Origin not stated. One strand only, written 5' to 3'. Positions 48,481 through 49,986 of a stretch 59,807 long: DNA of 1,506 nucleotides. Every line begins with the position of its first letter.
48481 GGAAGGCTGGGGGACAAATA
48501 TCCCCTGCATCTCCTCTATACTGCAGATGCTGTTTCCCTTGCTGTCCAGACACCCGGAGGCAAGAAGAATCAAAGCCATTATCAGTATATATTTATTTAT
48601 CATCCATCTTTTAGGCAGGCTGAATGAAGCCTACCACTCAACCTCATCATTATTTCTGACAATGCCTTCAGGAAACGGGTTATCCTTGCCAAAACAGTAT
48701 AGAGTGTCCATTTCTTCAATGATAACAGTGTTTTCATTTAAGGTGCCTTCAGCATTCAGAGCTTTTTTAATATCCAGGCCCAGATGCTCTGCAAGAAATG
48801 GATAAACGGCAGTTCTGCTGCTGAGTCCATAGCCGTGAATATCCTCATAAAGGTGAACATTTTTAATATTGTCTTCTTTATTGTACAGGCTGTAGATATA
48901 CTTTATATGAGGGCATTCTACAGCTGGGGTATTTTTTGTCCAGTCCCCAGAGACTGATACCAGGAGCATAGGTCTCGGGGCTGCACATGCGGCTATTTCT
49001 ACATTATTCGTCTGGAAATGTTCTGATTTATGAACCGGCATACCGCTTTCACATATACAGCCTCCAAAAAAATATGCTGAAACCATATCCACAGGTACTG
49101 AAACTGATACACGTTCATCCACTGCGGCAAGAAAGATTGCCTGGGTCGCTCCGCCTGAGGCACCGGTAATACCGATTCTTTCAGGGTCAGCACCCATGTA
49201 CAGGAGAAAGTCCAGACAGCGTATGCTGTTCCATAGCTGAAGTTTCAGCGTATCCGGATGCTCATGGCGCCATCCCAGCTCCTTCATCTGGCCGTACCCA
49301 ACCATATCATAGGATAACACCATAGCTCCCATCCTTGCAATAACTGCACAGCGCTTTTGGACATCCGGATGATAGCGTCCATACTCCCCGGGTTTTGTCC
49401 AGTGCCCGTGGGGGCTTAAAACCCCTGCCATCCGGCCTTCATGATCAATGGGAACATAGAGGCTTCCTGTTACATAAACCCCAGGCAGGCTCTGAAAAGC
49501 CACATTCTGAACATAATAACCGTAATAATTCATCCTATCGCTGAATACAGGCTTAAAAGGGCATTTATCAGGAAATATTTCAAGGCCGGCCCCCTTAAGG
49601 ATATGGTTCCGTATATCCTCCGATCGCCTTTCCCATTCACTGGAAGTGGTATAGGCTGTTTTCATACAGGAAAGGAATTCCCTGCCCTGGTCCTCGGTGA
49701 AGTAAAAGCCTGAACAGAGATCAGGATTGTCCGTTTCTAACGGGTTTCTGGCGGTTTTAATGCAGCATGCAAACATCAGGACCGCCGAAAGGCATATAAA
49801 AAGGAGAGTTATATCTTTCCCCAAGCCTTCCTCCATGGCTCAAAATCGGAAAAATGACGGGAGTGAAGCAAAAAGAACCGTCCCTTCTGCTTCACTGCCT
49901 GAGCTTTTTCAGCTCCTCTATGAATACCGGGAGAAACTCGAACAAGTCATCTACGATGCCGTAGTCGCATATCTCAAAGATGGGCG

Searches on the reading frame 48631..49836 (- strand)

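Call 3: search_protein_families(library=pfam, proteins=[window:48631-49836:-])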
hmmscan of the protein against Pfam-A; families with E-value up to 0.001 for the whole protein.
window:48631-49836:- (401 aa): 1 family
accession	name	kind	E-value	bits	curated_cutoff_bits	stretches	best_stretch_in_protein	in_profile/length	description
PF22244.2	GCE_fung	-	2e-05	25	27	0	202-250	85-136/231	Glucuronyl esterase, fungi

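Call 4: search_protein_families(library=ncbifam, proteins=[window:48631-49836:-])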
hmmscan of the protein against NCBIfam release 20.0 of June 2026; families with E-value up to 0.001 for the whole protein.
window:48631-49836:- (401 aa): 0 families
